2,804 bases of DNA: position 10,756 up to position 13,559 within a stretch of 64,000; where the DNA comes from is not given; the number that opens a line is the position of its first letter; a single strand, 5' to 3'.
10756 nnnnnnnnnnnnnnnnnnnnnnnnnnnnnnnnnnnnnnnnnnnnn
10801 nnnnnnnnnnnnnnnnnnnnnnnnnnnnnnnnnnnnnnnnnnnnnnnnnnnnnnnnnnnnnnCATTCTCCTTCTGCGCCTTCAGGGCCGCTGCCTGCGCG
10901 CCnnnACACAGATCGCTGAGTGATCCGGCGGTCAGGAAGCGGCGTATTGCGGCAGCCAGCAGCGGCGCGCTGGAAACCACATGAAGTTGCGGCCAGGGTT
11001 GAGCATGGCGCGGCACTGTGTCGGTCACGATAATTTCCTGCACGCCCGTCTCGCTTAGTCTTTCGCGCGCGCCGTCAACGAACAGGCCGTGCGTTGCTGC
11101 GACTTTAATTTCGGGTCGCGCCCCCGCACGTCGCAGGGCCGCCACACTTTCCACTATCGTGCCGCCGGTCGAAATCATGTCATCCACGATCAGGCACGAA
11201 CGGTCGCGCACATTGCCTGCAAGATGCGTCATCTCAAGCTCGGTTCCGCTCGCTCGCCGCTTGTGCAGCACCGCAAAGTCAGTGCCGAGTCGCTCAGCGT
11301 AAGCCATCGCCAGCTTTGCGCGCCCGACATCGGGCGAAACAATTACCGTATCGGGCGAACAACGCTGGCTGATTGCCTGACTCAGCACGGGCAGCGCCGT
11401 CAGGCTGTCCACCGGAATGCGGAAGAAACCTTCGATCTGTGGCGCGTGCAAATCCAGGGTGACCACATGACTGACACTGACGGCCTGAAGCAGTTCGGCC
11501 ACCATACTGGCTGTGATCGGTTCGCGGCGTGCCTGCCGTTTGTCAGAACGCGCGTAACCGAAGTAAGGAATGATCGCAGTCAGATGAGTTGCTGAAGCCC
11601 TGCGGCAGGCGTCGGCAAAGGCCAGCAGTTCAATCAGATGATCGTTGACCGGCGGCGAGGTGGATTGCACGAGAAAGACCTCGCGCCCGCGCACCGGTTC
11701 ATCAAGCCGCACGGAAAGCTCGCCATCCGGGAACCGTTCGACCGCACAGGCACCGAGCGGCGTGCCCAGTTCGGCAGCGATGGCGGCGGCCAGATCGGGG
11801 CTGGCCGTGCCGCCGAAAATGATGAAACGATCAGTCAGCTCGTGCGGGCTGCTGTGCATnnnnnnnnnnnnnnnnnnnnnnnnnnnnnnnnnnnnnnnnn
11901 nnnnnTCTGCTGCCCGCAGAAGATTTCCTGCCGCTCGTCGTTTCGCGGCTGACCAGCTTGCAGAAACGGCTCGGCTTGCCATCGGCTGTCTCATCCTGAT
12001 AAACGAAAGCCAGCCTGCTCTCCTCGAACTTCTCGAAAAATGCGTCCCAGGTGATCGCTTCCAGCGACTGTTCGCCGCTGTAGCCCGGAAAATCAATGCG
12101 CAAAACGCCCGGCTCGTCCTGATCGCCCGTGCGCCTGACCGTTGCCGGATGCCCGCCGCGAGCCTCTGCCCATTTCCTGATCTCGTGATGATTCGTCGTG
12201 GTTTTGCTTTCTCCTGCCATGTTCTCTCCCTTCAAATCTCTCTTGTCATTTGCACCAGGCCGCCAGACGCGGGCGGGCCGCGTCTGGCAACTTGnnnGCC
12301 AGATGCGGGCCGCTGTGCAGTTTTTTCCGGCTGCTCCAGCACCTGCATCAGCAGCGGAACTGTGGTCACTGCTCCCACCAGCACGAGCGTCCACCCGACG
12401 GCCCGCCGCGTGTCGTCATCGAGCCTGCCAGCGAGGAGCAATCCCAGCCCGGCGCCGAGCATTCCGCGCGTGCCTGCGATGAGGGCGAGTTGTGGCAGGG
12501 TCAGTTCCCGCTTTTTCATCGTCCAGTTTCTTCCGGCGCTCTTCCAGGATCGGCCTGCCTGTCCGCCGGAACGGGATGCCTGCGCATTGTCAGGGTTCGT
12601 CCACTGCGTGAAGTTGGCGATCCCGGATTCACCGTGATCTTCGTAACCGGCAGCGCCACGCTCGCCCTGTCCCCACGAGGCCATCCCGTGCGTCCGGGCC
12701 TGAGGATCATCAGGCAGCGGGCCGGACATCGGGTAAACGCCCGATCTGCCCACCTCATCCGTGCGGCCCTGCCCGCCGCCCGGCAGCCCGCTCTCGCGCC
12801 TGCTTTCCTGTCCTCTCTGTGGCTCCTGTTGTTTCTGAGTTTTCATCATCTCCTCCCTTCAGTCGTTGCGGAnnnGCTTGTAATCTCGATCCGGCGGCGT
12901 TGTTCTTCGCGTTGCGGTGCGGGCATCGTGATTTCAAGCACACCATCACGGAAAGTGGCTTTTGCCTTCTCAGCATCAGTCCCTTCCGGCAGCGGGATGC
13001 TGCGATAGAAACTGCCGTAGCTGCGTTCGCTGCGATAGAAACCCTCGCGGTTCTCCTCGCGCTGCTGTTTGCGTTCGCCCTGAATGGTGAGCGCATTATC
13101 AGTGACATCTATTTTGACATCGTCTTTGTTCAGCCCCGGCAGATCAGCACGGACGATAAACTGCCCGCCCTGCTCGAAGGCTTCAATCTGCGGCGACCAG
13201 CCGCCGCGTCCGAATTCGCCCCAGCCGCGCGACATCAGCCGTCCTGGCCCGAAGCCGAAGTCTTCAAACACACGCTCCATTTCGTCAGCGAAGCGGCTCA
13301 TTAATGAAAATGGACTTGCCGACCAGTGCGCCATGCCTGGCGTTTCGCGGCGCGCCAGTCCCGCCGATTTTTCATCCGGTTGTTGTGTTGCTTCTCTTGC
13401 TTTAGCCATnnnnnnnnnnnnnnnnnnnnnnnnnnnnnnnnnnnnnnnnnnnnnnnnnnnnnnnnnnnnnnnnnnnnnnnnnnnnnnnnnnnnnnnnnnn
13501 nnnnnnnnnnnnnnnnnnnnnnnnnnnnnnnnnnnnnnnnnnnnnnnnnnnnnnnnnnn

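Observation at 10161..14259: Sigma54 operon resembling the mycobacterial dormancy gene set (hydrolase, Hsp20, two unknowns, Prs, PRTase)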

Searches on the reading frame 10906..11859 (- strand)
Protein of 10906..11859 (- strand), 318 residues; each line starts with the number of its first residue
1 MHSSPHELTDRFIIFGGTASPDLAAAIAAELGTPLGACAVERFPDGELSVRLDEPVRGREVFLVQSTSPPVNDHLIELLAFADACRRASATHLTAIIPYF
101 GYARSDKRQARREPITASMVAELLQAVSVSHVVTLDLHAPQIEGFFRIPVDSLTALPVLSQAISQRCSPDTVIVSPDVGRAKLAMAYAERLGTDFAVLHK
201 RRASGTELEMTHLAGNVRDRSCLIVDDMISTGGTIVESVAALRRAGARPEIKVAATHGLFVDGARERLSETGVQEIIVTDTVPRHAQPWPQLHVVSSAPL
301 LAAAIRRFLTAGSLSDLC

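Call 7: search_protein_families(library=pfam, proteins=[window:10906-11859:-], max_evalue=0.01)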
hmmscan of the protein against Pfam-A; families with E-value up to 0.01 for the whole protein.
window:10906-11859:- (318 aa): 5 families
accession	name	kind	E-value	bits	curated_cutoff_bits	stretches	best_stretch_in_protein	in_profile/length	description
PF13793.12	Pribosyltran_N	-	2.5e-47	160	25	1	13-126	2-115/117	N-terminal domain of ribose phosphate pyrophosphokinase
PF14572.12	Pribosyl_synth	-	1.7e-18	67.6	27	1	213-317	77-182/184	Phosphoribosyl synthetase-associated domain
PF00156.33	Pribosyltran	-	1.8e-13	50.6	26.3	1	170-257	30-124/158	Phosphoribosyl transferase domain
PF14681.12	UPRTase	-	0.00015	21.8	27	1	206-253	107-155/206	Uracil phosphoribosyltransferase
PF15609.12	PRTase_2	-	0.0059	16.6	28.8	0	218-259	118-159/188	Phosphoribosyl transferase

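Call 8: search_protein_families(library=ncbifam, proteins=[window:10906-11859:-], max_evalue=0.01)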
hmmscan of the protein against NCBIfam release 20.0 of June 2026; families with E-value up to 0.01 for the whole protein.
window:10906-11859:- (318 aa): 30 families (the best 25 are shown)
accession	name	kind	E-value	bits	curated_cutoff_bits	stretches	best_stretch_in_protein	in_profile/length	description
NF002320.0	PRK01259.1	subfamily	5.7e-105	351.2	297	1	10-316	5-312/316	ribose-phosphate diphosphokinase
TIGR01251.1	ribP_PPkin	subfamily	2.5e-104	348.5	113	1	14-317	3-307/309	ribose-phosphate diphosphokinase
NF002844.0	PRK03092.1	equivalog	2.3e-95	319.6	438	1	9-317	9-321/326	ribose-phosphate diphosphokinase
NF002758.0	PRK02812.1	equivalog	1.7e-87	293.7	518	1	9-316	19-327/330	ribose-phosphate pyrophosphokinase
NF002618.0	PRK02269.1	equivalog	5.5e-80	269.4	460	1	14-315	8-313/321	ribose-phosphate diphosphokinase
NF002686.0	PRK02458.1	equivalog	2.3e-77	260.6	506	1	11-316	9-314/323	ribose-phosphate diphosphokinase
NF002095.0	PRK00934.1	equivalog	8.7e-75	251.5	296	1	13-285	2-270/287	ribose-phosphate diphosphokinase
NF001815.0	PRK00553.1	equivalog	5.2e-74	249.3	484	1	11-317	9-320/332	ribose-phosphate pyrophosphokinase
NF003428.0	PRK04923.1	equivalog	5.3e-74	249.2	536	1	11-317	6-316/319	ribose-phosphate diphosphokinase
NF005537.0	PRK07199.1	subfamily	5.6e-55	186.5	322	1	21-307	12-292/301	ribose-phosphate diphosphokinase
NF005299.0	PRK06827.1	subfamily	8.3e-37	126.8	327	1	39-316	59-366/383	phosphoribosylpyrophosphate synthetase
NF002620.0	PRK02277.1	subfamily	1.4e-09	37.9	115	1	179-251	96-173/201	orotate phosphoribosyltransferase-like protein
NF045507.1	transregGfcR_Halo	equivalog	1.3e-07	31.3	300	1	180-253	107-187/215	transcriptional regulator GfcR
NF002635.0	PRK02304.1-4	subfamily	6.7e-05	22.5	146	1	218-248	114-144/188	adenine phosphoribosyltransferase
NF002632.0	PRK02304.1-1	equivalog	7.1e-05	22.6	243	1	212-276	112-175/183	adenine phosphoribosyltransferase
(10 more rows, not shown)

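Call 16: search_protein_families(library=padloc, proteins=[window:10906-11859:-], max_evalue=0.01)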
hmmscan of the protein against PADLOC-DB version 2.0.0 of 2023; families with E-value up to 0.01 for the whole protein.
window:10906-11859:- (318 aa): 0 families

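Call 47: search_solved_structures(query=window:10906-11859:-, max_evalue=1e-40, show_alignments=1)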
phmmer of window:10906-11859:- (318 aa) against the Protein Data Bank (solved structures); distinct sequences matched with E-value up to 1e-40: 28.
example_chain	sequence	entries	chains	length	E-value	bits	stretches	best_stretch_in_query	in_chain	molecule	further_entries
7pn0_A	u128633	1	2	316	1.2e-77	264.6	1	12-317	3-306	Ribose-phosphate pyrophosphokinase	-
5t3o_A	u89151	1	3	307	1.2e-77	264.6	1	13-317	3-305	Ribose-phosphate pyrophosphokinase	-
3dah_A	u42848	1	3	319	1.9e-77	264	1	10-313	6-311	Ribose-phosphate pyrophosphokinase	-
6asv_A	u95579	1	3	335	1.7e-76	260.9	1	13-315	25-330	Ribose-phosphate pyrophosphokinase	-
4s2u_A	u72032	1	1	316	1.8e-76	260.8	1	14-315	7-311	Ribose-phosphate pyrophosphokinase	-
7xmu_A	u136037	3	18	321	1.9e-76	260.7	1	14-315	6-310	Ribose-phosphate pyrophosphokinase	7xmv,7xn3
6nfe_A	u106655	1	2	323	8.5e-74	252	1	5-315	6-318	Ribose-phosphate pyrophosphokinase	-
5mp7_A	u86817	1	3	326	2e-71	244.2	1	11-316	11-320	Ribose-phosphate pyrophosphokinase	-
1dkr_A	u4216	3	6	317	1.7e-70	241.2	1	13-313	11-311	PHOSPHORIBOSYL PYROPHOSPHATE SYNTHETASE | PROTEIN (PHOSPHORIBOSYL PYROPHOSPHATE SYNTHETASE) | RIBOSE-PHOSPHATE PYROPHOSPHOKINASE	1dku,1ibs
7yk1_A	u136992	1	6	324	2.4e-68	234.1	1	12-315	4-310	Ribose-phosphate pyrophosphokinase 2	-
8dbn_A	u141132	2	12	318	1.3e-67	231.7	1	13-315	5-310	Ribose-phosphate pyrophosphokinase 1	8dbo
2h08_A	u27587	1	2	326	1.7e-67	231.3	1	13-315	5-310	Ribose-phosphate pyrophosphokinase I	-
8dbf_A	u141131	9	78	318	2.1e-67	231.1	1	13-315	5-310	Ribose-phosphate pyrophosphokinase 1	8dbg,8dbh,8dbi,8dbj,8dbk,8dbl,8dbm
8dbc_A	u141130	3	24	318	2.2e-67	231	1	13-315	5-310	Ribose-phosphate pyrophosphokinase 1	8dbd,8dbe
2h06_A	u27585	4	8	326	2.4e-67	230.8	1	13-315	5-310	Ribose-phosphate pyrophosphokinase I | Ribose-phosphate pyrophosphokinase 1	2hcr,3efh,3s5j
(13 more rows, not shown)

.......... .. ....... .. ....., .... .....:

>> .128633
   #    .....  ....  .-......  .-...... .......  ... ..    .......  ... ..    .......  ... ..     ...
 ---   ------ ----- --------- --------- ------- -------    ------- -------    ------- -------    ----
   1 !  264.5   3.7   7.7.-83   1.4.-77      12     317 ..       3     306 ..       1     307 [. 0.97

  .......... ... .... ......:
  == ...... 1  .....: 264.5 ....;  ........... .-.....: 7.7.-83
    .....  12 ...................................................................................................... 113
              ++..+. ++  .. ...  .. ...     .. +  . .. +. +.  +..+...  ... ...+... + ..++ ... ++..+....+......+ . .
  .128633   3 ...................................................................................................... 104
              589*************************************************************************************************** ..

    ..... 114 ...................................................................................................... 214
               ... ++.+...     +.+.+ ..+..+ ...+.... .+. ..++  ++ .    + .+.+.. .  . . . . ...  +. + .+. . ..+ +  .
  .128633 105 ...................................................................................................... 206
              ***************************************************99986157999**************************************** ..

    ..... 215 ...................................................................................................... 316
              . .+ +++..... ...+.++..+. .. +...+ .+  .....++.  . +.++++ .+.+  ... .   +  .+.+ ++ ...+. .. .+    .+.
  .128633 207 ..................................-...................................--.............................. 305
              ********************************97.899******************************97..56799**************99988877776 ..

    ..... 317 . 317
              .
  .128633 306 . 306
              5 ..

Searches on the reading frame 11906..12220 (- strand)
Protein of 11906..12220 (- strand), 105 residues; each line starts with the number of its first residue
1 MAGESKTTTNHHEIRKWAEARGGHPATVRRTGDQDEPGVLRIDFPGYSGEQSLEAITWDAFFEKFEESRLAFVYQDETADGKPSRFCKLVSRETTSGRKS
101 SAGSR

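Call 7: search_protein_families(library=pfam, proteins=[window:11906-12220:-], max_evalue=0.01)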
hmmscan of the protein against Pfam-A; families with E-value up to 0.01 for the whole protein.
window:11906-12220:- (105 aa): 1 family
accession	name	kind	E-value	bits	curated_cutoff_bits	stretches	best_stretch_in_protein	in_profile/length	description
PF09250.16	Prim-Pol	-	0.005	17.8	22.8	1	3-57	26-77/158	Bifunctional DNA primase/polymerase, N-terminal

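Call 8: search_protein_families(library=ncbifam, proteins=[window:11906-12220:-], max_evalue=0.01)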
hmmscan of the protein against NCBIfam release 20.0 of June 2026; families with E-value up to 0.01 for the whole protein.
window:11906-12220:- (105 aa): 0 families

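Call 16: search_protein_families(library=padloc, proteins=[window:11906-12220:-], max_evalue=0.01)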
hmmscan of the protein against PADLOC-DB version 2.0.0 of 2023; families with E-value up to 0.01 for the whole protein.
window:11906-12220:- (105 aa): 0 families

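Call 48: search_solved_structures(query=window:11906-12220:-, max_evalue=10)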
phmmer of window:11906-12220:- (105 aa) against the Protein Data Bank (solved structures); distinct sequences matched with E-value up to 10: 0.

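Call 50: find_homologous_proteins(query=window:11906-12220:-)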
Query window:11906-12220:- (105 aa): 1403 proteins with E <= 0.001 among 1405 candidates; the best 120 are listed.
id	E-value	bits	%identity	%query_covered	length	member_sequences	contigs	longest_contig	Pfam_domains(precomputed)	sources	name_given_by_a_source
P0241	1.7e-64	232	100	100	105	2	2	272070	-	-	-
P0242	5.3e-52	192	81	98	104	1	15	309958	-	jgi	jgi:hypothetical protein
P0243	9.0e-49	182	78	100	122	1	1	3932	-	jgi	jgi:Lipocalin / cytosolic fatty-acid binding protein family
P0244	5.4e-43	163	72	93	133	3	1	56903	-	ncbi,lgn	-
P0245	6.6e-43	163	74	93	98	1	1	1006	-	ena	-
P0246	1.4e-41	159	67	99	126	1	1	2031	-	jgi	jgi:hypothetical protein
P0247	5.4e-41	157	74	91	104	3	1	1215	-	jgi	jgi:hypothetical protein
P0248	5.4e-41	157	72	97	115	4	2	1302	-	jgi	jgi:hypothetical protein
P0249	1.2e-40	156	76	88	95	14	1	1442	-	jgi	jgi:hypothetical protein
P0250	1.3e-40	156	68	90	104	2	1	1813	-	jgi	jgi:hypothetical protein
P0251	1.5e-40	155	73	90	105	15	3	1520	-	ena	-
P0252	1.5e-40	155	74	90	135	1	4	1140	-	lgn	-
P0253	1.6e-40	155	69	90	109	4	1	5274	-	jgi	jgi:hypothetical protein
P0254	1.7e-40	155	72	97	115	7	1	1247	-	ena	-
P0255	2.9e-40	154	74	90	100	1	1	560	-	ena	-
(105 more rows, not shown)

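Call 53: find_encoding_contigs(protein=P0242, flank=6000, max_places=3)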
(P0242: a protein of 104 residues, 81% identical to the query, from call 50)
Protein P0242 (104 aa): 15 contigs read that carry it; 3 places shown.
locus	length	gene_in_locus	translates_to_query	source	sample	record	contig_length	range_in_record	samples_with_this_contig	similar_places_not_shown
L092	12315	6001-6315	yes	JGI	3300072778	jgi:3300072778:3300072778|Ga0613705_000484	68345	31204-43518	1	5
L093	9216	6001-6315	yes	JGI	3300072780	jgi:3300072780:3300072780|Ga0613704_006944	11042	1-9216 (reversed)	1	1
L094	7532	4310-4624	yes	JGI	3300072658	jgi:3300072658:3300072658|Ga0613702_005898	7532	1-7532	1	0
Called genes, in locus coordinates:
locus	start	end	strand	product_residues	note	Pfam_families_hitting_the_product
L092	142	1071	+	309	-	-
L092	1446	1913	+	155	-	PF07784:DUF1622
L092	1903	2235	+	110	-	PF04982:TM_HPP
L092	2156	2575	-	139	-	PF13493:DUF4118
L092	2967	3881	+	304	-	PF00924:MS_channel_2nd, PF21082:MS_channel_3rd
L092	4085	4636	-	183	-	PF05239:PRC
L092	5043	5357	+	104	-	PF04972:BON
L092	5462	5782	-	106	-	-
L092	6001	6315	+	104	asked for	-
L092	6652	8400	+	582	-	PF02776:TPP_enzyme_N, PF00205:TPP_enzyme_M, PF02775:TPP_enzyme_C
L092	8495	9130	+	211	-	PF00080:Sod_Cu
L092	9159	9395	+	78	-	-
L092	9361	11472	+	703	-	PF02913:FAD-oxidase_C, PF13183:Fer4_8, PF13534:Fer4_17 (weak), PF03479:PCC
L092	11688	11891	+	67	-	-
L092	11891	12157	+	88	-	-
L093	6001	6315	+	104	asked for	-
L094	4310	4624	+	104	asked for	-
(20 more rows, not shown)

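Call 59: predict_structure(alignment_id=A2)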
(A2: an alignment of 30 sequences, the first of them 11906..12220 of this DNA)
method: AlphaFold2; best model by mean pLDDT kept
length: 105 residues; sequences in the alignment: 30
mean_pLDDT: 80.2   pTM: 0.71
mean pLDDT of the five models: 80.2, 77.9, 77.3, 77.2, 75.9
residues with pLDDT >= 90: 42; 70-90: 40; 50-70: 13; < 50: 10
segments of 3 or more residues with pLDDT < 50: 97-105
pLDDT, mean of each block of 10 residues (from residue 1): 80 95 90 70 83 89 85 90 89 54 35
secondary structure, 60 per line:
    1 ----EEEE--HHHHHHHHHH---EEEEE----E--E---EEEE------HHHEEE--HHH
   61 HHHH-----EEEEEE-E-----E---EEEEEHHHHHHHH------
elements in order: E5-8 H11-20 E24-28 E40-43 E53-55 H58-64 E70-75 E87-91 H92-99

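Call 63: fold_search(model_id=the predicted structure, library=pdb)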
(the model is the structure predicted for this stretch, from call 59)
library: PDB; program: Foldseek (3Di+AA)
matches with E <= 10: 212; with E <= 0.001: 0
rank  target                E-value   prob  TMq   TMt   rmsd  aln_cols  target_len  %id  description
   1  7dro_A                7.9e-01  0.05  0.24  0.10  14.3       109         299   13  Structure of ATP-grasp ligase PsnB complexed with minimal precursor (released 2021-09-08)
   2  8vyd_A                9.6e-01  0.08  0.23  0.12  14.1        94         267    8  A novel synthase generates m4(2)C to stabilize the archaeal ribosome (released 2024-11-06)
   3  6no5_A                1.1e+00  0.08  0.25  0.16  12.4       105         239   11  ADP bound to K46bE&K114bD mutant ATP-grasp fold of Blastocystis hominis succinyl-CoA synthetase (released 2019-07-17)
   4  5ig9_A                1.2e+00  0.05  0.25  0.11  12.7       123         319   11  Crystal structure of macrocyclase MdnC bound with precursor peptide MdnA from Microcystis aeruginosa MRC (released 2016-09-21)
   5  4qvb_B                1.2e+00  0.04  0.19  0.15  11.2        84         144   14  Mycobacterium tuberculosis protein Rv1155 in complex with co-enzyme F420 (released 2015-02-25)
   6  2wlj_B                1.3e+00  0.03  0.16  0.10  10.7        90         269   13  Potassium channel from Magnetospirillum magnetotacticum (released 2010-06-09)
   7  7adi_A                1.3e+00  0.02  0.15  0.10  10.8        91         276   12  KirBac3.1 W46R: role of a highly conserved tryptophan at the membrane-water interface of Kir channel (released 2022-01-12)
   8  7l9x                  1.4e+00  0.06  0.18  0.09   7.9        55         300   18  Structure of VPS4B in complex with an allele-specific covalent inhibitor (released 2021-04-14)
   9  7ypu_A                1.4e+00  0.04  0.21  0.15   9.7        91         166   14  OrfE-CoA-glycylthricin complex (released 2023-05-31)
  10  5ig9_H                1.4e+00  0.03  0.21  0.11  12.5       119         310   11  Crystal structure of macrocyclase MdnC bound with precursor peptide MdnA from Microcystis aeruginosa MRC (released 2016-09-21)
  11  7n9l                  1.4e+00  0.03  0.16  0.10  10.6        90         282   13  KirBac3.1 C71S C262S (released 2021-12-29)
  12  7dro_E                1.5e+00  0.04  0.24  0.11  14.2       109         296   13  Structure of ATP-grasp ligase PsnB complexed with minimal precursor (released 2021-09-08)
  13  7dro_B                1.5e+00  0.04  0.24  0.11  14.3       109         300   13  Structure of ATP-grasp ligase PsnB complexed with minimal precursor (released 2021-09-08)
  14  8wpz_A                1.7e+00  0.06  0.23  0.23  11.0        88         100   17  Cryo-ET structure of RuBisCO at 3.9 angstroms from Synechococcus elongatus PCC 7942 (released 2024-05-15)
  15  7mgv_A                1.7e+00  0.03  0.22  0.10  14.9       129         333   13  Chryseobacterium gregarium RiPP-associated ATP-grasp ligase in complex with ADP, and a leader and core peptide (released 2021-06-23)
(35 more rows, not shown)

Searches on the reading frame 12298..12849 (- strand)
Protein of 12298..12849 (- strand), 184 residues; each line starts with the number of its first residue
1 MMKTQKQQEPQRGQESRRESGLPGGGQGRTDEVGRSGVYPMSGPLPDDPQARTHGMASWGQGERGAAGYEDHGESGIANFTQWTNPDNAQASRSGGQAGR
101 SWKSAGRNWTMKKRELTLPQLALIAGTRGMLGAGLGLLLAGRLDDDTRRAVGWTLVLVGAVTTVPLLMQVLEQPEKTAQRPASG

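Call 7: search_protein_families(library=pfam, proteins=[window:12298-12849:-], max_evalue=0.01)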
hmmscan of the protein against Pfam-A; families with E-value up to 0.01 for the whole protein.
window:12298-12849:- (184 aa): 0 families

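Call 8: search_protein_families(library=ncbifam, proteins=[window:12298-12849:-], max_evalue=0.01)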
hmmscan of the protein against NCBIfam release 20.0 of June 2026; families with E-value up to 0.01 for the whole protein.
window:12298-12849:- (184 aa): 0 families

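Call 16: search_protein_families(library=padloc, proteins=[window:12298-12849:-], max_evalue=0.01)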
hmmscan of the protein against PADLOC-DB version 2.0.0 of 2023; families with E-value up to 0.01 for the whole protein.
window:12298-12849:- (184 aa): 0 families

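Call 49: search_solved_structures(query=window:12298-12849:-, max_evalue=10)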
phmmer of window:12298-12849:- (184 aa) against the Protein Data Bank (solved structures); distinct sequences matched with E-value up to 10: 1.
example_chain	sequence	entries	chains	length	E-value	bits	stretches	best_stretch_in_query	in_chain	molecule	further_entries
8vzi_A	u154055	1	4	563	0.43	13.7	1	117-151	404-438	2-hydroxyacyl-CoA lyase-like protein 1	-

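Call 58: search_protein_representatives(protein=window:12298-12849:-)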
Query: 184 residues. Proteins with E-value up to 0.001 (for the whole library): 1248; up to 1e-10: 351; up to 1e-30: 0. The best 150 are listed.
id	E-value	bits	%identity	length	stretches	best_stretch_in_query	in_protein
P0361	4.9e-24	101.6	49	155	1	9-170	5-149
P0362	5.3e-23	98.3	42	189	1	14-170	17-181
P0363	1.2e-20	90.6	62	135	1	6-81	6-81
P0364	3.1e-20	89.2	72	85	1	111-174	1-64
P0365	3.4e-19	85.8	56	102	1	87-171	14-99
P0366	3.8e-19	85.7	50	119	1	8-111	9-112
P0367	4.2e-19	85.5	71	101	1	110-172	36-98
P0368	4.7e-19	85.4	62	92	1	108-171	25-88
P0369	4.9e-19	85.3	62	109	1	105-178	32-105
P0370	7.5e-19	84.7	59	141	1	102-175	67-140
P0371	1.1e-18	84.1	64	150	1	9-77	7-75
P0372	1.5e-18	83.7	60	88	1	113-180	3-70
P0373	1.7e-18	83.5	72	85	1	111-174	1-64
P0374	1.8e-18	83.4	54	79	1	111-178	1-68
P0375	3.7e-18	82.5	52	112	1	8-101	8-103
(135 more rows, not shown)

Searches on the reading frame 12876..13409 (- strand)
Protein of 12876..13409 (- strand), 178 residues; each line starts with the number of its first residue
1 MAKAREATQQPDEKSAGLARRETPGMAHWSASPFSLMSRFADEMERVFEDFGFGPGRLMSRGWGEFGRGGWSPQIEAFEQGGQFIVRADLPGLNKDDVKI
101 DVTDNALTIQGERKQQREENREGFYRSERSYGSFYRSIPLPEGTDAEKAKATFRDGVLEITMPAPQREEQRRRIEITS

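Call 7: search_protein_families(library=pfam, proteins=[window:12876-13409:-], max_evalue=0.01)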
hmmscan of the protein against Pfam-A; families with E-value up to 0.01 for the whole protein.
window:12876-13409:- (178 aa): 2 families
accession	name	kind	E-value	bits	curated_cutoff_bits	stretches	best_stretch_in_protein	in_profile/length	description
PF00011.27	HSP20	-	1.9e-26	92.6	20.8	1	79-177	4-102/102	Hsp20/alpha crystallin family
PF17886.7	ArsA_HSP20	-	2.3e-08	33.9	22.5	1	82-162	2-63/63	HSP20-like domain found in ArsA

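Call 8: search_protein_families(library=ncbifam, proteins=[window:12876-13409:-], max_evalue=0.01)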
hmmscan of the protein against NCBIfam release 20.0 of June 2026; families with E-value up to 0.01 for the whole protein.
window:12876-13409:- (178 aa): 4 families
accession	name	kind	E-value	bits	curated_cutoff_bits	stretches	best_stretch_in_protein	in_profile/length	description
NF042420.1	Hsp18_Clos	equivalog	3.7e-23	82.2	195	1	77-176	47-146/147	heat shock protein Hsp18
NF041799.1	Hsp14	equivalog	1.1e-19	70.5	100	1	71-174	17-115/118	archaeal heat shock protein Hsp14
NF041800.1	Hsp20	equivalog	2.3e-19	69.6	140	1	72-176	73-161/162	archaeal heat shock protein Hsp20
NF008618.0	PRK11597.1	equivalog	0.0026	17.7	207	1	87-163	48-120/142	small heat shock chaperone IbpB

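Call 16: search_protein_families(library=padloc, proteins=[window:12876-13409:-], max_evalue=0.01)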
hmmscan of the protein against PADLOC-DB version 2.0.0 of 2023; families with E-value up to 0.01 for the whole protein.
window:12876-13409:- (178 aa): 0 families
